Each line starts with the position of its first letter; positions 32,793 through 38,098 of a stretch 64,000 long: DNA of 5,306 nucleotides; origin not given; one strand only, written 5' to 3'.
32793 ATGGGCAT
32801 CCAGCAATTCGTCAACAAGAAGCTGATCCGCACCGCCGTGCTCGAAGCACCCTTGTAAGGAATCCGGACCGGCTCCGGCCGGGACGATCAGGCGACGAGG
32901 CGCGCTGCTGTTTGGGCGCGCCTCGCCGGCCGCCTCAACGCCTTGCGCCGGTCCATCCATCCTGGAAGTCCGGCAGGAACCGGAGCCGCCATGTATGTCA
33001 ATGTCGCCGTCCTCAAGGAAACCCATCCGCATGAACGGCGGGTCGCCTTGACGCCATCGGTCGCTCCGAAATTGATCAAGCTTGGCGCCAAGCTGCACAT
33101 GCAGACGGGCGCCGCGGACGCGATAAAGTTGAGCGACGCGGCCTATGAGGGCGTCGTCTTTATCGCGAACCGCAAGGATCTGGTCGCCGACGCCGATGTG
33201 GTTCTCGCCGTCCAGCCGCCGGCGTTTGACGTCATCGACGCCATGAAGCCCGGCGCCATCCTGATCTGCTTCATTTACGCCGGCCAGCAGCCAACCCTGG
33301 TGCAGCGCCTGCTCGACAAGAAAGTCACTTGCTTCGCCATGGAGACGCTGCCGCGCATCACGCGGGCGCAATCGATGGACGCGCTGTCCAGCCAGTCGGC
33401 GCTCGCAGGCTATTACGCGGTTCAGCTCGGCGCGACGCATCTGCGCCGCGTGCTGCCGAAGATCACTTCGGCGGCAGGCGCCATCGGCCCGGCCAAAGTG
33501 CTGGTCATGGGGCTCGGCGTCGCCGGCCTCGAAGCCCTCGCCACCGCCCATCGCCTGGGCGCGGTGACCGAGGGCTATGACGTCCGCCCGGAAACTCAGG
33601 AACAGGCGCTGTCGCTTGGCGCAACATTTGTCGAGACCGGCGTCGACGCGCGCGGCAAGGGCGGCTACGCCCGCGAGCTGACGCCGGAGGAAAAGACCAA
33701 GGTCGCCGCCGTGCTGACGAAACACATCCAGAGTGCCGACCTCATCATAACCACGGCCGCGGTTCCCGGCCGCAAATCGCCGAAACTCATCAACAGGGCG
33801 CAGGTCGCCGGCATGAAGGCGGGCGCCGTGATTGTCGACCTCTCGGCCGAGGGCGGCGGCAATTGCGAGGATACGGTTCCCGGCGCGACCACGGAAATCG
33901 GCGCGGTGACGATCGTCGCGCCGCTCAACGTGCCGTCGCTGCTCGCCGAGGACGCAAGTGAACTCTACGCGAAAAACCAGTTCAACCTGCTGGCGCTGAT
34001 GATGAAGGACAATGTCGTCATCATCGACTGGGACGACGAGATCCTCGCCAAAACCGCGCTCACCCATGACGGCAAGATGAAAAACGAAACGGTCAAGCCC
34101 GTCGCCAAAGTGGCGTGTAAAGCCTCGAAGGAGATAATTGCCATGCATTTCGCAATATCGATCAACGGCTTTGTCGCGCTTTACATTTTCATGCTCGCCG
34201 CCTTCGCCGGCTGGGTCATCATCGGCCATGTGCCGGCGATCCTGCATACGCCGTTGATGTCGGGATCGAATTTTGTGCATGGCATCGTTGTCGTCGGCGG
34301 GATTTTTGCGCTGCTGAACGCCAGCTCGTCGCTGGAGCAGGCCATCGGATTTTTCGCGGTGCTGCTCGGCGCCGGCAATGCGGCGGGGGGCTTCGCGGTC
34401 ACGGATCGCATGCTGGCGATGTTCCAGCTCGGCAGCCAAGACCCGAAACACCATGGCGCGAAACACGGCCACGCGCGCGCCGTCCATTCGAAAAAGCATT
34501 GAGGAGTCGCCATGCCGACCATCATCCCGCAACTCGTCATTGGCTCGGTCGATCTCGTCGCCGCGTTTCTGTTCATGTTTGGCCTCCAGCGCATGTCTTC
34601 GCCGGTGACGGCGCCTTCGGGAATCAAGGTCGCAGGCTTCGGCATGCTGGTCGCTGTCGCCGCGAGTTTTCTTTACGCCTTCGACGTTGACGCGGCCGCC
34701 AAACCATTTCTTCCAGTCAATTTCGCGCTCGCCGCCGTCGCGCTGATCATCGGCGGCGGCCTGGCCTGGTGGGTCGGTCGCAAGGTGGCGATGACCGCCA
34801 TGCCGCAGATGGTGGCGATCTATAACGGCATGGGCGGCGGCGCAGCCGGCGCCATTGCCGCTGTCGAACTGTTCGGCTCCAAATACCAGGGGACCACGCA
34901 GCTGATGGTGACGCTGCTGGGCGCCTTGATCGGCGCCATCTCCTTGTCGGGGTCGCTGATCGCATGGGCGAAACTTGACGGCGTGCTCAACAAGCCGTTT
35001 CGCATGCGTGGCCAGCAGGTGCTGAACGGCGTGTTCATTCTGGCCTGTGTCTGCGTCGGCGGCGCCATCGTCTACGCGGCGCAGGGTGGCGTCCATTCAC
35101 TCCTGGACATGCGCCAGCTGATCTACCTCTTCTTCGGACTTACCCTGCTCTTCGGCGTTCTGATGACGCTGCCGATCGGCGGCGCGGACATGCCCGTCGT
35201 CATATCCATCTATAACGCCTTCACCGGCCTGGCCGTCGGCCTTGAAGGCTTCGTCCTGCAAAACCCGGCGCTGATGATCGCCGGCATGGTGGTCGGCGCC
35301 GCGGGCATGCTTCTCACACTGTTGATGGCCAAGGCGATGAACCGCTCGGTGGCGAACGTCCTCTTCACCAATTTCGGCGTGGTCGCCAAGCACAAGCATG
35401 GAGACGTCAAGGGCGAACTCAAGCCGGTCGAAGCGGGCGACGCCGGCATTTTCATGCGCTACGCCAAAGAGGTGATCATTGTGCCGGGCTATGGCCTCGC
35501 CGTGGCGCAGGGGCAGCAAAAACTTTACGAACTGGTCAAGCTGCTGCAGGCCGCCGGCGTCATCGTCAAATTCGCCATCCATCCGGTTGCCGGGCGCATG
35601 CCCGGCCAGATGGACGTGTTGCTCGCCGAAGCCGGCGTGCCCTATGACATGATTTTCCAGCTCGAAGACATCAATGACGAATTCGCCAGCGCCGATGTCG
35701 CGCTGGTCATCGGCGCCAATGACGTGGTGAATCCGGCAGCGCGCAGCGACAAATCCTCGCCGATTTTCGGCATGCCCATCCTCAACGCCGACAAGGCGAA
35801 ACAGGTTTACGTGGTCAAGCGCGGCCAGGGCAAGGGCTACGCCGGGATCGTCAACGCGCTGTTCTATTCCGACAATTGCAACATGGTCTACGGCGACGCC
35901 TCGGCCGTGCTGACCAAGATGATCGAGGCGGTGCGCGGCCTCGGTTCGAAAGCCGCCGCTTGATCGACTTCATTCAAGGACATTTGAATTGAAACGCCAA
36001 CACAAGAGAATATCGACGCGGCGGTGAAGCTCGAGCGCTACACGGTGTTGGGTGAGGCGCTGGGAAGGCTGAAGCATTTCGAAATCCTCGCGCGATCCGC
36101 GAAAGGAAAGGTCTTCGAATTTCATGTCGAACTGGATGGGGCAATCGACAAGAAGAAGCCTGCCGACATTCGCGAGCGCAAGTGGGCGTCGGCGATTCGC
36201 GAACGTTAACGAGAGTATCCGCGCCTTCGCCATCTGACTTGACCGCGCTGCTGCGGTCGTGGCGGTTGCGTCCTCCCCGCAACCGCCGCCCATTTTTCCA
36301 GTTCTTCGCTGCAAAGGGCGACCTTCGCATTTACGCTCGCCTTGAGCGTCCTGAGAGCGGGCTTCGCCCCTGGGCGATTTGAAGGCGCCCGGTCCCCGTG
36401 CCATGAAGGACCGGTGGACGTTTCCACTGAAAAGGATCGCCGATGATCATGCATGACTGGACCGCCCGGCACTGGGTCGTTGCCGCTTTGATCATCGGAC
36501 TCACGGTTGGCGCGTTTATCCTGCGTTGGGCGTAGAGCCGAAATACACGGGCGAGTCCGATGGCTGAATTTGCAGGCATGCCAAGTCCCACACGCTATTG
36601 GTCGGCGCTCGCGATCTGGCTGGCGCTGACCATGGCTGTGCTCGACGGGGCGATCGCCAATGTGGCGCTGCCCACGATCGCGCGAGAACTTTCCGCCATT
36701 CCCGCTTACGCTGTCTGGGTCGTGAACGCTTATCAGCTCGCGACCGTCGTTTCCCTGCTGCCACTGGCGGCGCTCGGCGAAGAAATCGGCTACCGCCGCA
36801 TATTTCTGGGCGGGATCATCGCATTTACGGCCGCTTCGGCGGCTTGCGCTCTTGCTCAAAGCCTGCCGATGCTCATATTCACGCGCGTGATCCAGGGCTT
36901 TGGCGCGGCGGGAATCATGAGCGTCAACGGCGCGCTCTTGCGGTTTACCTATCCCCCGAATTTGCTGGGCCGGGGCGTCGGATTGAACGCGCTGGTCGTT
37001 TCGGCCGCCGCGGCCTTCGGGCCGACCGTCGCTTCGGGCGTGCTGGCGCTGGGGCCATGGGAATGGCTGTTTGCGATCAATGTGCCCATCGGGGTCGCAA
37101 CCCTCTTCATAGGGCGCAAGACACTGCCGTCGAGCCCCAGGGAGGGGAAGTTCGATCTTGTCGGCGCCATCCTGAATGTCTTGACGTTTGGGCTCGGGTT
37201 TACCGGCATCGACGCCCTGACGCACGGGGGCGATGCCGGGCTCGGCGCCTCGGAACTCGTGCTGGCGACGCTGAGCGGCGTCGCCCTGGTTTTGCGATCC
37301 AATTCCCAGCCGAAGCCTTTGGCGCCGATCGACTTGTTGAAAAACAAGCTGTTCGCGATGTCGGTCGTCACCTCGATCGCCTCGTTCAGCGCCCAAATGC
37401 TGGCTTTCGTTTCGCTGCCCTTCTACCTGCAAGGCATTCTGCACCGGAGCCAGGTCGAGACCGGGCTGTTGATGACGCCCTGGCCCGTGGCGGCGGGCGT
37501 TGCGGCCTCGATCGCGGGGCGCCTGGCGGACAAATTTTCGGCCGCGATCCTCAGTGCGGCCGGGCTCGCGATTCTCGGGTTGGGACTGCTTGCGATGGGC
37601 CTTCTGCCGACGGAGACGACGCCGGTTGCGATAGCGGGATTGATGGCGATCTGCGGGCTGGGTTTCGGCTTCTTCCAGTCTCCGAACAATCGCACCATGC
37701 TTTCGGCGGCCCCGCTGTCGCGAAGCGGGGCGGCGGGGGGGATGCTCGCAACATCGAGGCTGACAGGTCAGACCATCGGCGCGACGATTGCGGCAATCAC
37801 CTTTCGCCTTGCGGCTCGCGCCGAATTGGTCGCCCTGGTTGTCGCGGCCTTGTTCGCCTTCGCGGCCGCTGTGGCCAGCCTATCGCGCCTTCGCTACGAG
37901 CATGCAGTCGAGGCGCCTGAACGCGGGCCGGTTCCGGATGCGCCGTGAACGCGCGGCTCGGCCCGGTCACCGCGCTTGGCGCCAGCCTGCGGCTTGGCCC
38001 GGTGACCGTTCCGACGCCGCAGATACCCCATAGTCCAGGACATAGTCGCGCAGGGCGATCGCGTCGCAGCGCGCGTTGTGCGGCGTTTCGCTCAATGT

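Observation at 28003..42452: A 46-nt duplication of the hydrogenase large-subunit 3' end brackets a 14.4-kb segment containing an integrase remnant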

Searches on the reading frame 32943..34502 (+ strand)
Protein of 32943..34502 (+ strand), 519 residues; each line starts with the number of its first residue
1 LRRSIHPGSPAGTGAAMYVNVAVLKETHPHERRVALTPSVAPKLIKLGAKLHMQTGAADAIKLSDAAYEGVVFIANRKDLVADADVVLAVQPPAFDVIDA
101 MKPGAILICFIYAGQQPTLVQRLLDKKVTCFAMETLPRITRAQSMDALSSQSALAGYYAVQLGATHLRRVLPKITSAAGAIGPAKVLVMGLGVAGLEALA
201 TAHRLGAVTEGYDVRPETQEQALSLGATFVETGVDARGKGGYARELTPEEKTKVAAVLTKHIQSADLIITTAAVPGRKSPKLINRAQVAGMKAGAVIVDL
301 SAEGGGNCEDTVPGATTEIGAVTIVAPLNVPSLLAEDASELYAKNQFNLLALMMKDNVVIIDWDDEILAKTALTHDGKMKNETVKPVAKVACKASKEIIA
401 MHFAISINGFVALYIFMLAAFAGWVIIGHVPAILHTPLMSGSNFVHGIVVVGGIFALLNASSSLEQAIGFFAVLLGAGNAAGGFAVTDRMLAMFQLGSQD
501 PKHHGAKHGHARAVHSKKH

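Call 9: search_protein_families(library=pfam, proteins=[window:32943-34502:+], max_evalue=0.01)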
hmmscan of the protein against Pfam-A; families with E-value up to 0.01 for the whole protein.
window:32943-34502:+ (519 aa): 4 families
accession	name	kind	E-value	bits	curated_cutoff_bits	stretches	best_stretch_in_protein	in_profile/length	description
PF01262.27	AlaDh_PNT_C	-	5.9e-53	179.9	23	1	159-381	1-213/214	Alanine dehydrogenase/PNT, C-terminal domain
PF05222.21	AlaDh_PNT_N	-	1.8e-35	122.6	30.4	1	23-155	2-136/136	Alanine dehydrogenase/PNT, N-terminal domain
PF12769.12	PNTB_4TM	-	7.7e-27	94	26.2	1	413-495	2-84/85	4TM region of pyridine nucleotide transhydrogenase, mitoch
PF02826.25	2-Hacid_dh_C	-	6.6e-05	22.8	25.1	0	247-301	70-127/178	D-isomer specific 2-hydroxyacid dehydrogenase, NAD binding domain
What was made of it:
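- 30239..35963 (+): Motif-preceded operon: Zn-ADH (to 31303), ALDH (31386-32858), pntA (32943-34502, with pntAA and pntAB fused by loss of the stop codon) and pntB (34512-35963). Pfam (call 9).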

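Call 43: find_homologous_proteins(query=window:32943-34499:+, max_evalue=1e-80)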
Query window:32943-34499:+ (519 aa): 6417 proteins with E <= 1e-80 among 8000 candidates; the best 120 are listed.
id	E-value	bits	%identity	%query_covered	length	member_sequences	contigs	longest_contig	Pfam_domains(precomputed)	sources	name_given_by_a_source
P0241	2.5e-224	764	95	72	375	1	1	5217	PF05222.22,PF02826.26,PF01262.28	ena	-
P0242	1.1e-223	761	94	72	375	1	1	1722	PF05222.22,PF02826.26,PF01262.28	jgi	jgi:H+-translocating NAD(P) transhydrogenase subunit alpha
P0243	2.4e-223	760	95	72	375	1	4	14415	PF05222.22,PF02826.26,PF01262.28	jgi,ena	-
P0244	5.4e-223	759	94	72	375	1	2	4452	PF05222.22,PF02826.26,PF01262.28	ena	-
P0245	5.5e-223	759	94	72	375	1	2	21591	PF05222.22,PF02826.26,PF01262.28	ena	-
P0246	2.6e-219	747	93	72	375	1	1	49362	PF05222.22,PF01262.28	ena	-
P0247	3.3e-219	747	93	72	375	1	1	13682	PF05222.22,PF01262.28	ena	-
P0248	1.8e-218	744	92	72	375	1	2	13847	PF05222.22,PF01262.28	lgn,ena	-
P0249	2.3e-218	744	92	72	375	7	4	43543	PF05222.22,PF02826.26,PF01262.28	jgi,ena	jgi:NAD(P) transhydrogenase subunit alpha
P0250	8.7e-218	742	74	90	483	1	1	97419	PF05222.22,PF12769.13,PF01262.28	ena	-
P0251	2.6e-217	740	92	73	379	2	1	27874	PF05222.22,PF01262.28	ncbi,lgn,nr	ncbi:MAG: NAD(P) transhydrogenase subunit alpha [Beijerinckiaceae bacterium]|nr:NAD(P) transhydrogen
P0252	1.2e-216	738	91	72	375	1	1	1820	PF05222.22,PF01262.28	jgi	jgi:NAD(P) transhydrogenase subunit alpha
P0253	1.5e-212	725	90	72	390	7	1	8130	PF05222.22,PF01262.28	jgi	jgi:NAD(P) transhydrogenase subunit alpha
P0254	1.8e-211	721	90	72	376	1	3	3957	PF05222.22,PF01262.28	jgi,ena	-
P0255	2.3e-204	698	85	73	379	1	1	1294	PF05222.22,PF01262.28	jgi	-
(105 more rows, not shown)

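Call 44: find_encoding_contigs(protein=P0245, flank=10000, max_places=3)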
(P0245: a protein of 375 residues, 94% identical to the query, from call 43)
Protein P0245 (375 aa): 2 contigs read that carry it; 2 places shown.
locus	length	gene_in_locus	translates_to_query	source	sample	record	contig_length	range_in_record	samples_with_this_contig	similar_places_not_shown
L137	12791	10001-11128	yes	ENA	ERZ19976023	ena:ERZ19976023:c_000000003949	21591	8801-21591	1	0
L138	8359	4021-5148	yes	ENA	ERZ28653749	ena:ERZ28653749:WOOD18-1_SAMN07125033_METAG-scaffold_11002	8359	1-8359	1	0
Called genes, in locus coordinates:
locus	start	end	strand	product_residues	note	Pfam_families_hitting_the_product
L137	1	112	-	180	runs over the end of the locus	PF07813:LTXXQ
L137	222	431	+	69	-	PF11003:DUF2842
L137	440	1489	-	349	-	PF01522:Polysacc_deac_1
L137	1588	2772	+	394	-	PF13480:Acetyltransf_6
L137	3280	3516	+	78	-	-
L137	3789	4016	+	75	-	-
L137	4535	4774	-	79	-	-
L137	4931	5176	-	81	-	-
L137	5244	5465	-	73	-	-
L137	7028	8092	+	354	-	PF08240:ADH_N, PF16912:Glu_dehyd_C (faint), PF00107:ADH_zinc_N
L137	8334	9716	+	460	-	PF00171:Aldedh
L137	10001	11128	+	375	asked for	PF05222:AlaDh_PNT_N, PF02826:2-Hacid_dh_C (faint), PF01262:AlaDh_PNT_C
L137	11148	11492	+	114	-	PF12769:PNTB_4TM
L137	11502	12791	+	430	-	?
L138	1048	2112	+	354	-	PF08240:ADH_N, PF16912:Glu_dehyd_C (faint), PF00107:ADH_zinc_N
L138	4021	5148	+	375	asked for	PF05222:AlaDh_PNT_N, PF02826:2-Hacid_dh_C (faint), PF01262:AlaDh_PNT_C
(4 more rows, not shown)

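Call 45: find_encoding_contigs(protein=P0246, flank=10000, max_places=3)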
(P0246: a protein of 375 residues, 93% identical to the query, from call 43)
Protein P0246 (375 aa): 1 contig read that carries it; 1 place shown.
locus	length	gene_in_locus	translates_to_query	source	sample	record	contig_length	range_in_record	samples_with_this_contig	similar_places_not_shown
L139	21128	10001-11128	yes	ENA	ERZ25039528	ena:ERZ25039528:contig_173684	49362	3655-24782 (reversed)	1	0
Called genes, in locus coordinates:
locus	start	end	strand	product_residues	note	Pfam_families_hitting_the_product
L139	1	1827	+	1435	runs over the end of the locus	PF01339:CheB_methylest, PF03705:CheR_N, PF01739:CheR, PF13596:PAS_10, PF00512:HisKA, PF02518:HATPase_c, PF00072:Response_reg, PF00196:GerE, +2 more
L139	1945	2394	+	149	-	PF07813:LTXXQ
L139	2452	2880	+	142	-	-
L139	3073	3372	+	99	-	PF04226:Transgly_assoc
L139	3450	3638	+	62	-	-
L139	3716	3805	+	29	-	-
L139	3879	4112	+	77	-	-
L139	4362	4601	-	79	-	-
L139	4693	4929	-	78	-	-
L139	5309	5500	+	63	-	PF05532:CsbD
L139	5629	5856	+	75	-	-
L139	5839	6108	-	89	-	-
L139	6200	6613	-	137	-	PF06823:DUF1236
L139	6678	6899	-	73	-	-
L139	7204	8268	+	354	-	PF08240:ADH_N, PF16912:Glu_dehyd_C (faint), PF00107:ADH_zinc_N, PF13602:ADH_zinc_N_2 (weak)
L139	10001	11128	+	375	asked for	PF05222:AlaDh_PNT_N, PF01262:AlaDh_PNT_C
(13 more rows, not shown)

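Call 46: find_encoding_contigs(protein=P0243, flank=10000, max_places=4)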
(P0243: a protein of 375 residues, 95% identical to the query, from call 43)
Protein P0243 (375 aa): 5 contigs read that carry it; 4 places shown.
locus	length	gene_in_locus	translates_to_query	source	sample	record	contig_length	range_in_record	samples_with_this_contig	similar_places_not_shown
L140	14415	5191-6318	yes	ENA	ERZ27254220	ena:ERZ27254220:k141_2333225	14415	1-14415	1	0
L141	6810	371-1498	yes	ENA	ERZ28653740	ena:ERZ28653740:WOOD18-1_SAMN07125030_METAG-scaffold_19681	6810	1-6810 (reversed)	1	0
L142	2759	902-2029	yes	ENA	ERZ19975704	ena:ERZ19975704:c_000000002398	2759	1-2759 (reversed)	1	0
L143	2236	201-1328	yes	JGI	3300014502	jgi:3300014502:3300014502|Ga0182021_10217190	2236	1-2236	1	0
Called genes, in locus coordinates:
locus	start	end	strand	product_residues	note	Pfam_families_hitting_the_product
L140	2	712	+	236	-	?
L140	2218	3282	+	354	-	PF08240:ADH_N, PF16912:Glu_dehyd_C (faint), PF00107:ADH_zinc_N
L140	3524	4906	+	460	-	PF00171:Aldedh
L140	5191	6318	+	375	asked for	PF05222:AlaDh_PNT_N, PF02826:2-Hacid_dh_C (faint), PF01262:AlaDh_PNT_C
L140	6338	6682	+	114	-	PF12769:PNTB_4TM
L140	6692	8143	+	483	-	PF02233:PNTB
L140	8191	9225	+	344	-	PF08240:ADH_N, PF00107:ADH_zinc_N, PF13602:ADH_zinc_N_2 (faint)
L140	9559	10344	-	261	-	PF19420:DDAH_eukar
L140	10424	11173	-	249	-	PF02611:CDH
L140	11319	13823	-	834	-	PF00989:PAS (faint), PF08448:PAS_4, PF13188:PAS_8 (weak), PF13426:PAS_9 (faint), PF08448:PAS_4, PF00512:HisKA, PF02518:HATPase_c, PF00072:Response_reg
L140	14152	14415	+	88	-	?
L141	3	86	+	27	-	?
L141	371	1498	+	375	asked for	PF05222:AlaDh_PNT_N, PF02826:2-Hacid_dh_C (faint), PF01262:AlaDh_PNT_C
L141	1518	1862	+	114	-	PF12769:PNTB_4TM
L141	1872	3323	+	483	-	PF02233:PNTB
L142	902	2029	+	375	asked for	PF05222:AlaDh_PNT_N, PF02826:2-Hacid_dh_C (faint), PF01262:AlaDh_PNT_C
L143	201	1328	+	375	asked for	PF05222:AlaDh_PNT_N, PF02826:2-Hacid_dh_C (faint), PF01262:AlaDh_PNT_C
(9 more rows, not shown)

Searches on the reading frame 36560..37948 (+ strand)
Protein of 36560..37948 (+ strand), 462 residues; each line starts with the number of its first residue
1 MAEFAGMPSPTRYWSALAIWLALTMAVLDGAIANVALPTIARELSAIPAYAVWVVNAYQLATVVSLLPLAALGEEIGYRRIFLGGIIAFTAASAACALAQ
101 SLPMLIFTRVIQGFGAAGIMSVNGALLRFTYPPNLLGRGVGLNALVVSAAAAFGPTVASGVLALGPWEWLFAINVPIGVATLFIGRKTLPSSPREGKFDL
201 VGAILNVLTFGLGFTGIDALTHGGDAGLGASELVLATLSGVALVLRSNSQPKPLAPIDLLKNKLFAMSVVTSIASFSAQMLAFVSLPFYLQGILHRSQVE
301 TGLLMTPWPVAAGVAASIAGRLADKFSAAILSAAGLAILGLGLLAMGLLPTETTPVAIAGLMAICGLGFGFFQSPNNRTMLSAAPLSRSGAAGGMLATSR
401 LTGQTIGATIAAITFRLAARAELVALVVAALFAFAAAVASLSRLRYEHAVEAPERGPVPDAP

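Call 9: search_protein_families(library=pfam, proteins=[window:36560-37948:+], max_evalue=0.01)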
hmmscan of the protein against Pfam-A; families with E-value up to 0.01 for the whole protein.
window:36560-37948:+ (462 aa): 2 families
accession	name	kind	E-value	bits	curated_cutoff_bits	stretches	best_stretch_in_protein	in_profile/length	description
PF07690.21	MFS_1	-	3.6e-53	181.1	33.4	2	19-407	1-346/347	Major Facilitator Superfamily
PF00083.30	Sugar_tr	-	2.9e-08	33.5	22.3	1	50-194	47-196/452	Sugar (and other) transporter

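Call 66: search_protein_families(library=ncbifam, proteins=[window:36560-37948:+], max_evalue=0.001)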
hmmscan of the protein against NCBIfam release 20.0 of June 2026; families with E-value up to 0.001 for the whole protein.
window:36560-37948:+ (462 aa): 43 families (the best 25 are shown)
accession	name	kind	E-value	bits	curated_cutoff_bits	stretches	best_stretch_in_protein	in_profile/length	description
TIGR00711.1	efflux_EmrB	subfamily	2.4e-61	207.9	230.2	1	17-415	5-408/485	DHA2 family efflux MFS transporter permease subunit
NF000391.1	EmrB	exception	3.8e-35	121.5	925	1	14-413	11-416/501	multidrug efflux MFS transporter permease subunit EmrB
NF033896.2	MFS_LfrA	equivalog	1.3e-33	116.4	825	1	8-423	13-432/504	efflux MFS transporter LfrA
NF000025.1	MFS_efflux_tcmA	exception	4e-31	108.4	999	1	12-420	23-434/538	tetracenomycin C efflux MFS transporter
NF011571.1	PRK14995.1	subfamily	1.8e-30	106.2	701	1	12-413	3-409/493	SmvA family efflux MFS transporter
NF040895.2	MFS_effux_SdrM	equivalog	2.4e-29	102.7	550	1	17-420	9-409/441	multidrug efflux MFS transporter SdrM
NF040856.1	FexB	exception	1.5e-26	93.2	950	1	24-412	24-417/469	chloramphenicol/florfenicol efflux MFS transporter FexB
NF000009.1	tet_MFS_Tcr3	exception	5.7e-26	91.1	1000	1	19-418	36-446/512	tetracycline efflux MFS transporter Tcr3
NF007799.0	PRK10504.1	subfamily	5.4e-25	88.2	426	1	14-423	10-421/471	multidrug transporter subunit MdtD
NF012169.0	qepA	equivalog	8.9e-24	84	1075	1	12-429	18-436/511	fluoroquinolone efflux MFS transporter QepA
NF000089.1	qac_MFS_AB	exception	6.8e-23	81.2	900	1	11-398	15-408/514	QacA/B family quaternary ammonium compound efflux MFS transporter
NF000218.1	FexA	exception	3e-22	78.9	900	1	19-422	22-434/475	chloramphenicol/florfenicol efflux MFS transporter FexA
NF000060.1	MFS_efflux_LmrB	exception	1.4e-21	76.9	800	1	20-412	23-420/479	lincomycin efflux MFS transporter Lmr(B)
NF000095.1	tet_MFS_OtrB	exception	4.6e-19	68.4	999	1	19-415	31-438/563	oxytetracycline resistance efflux MFS transporter OtrB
NF012185.0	tet_MFS_L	exception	3.9e-17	62.3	925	1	17-396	15-389/457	tetracycline efflux MFS transporter Tet(L)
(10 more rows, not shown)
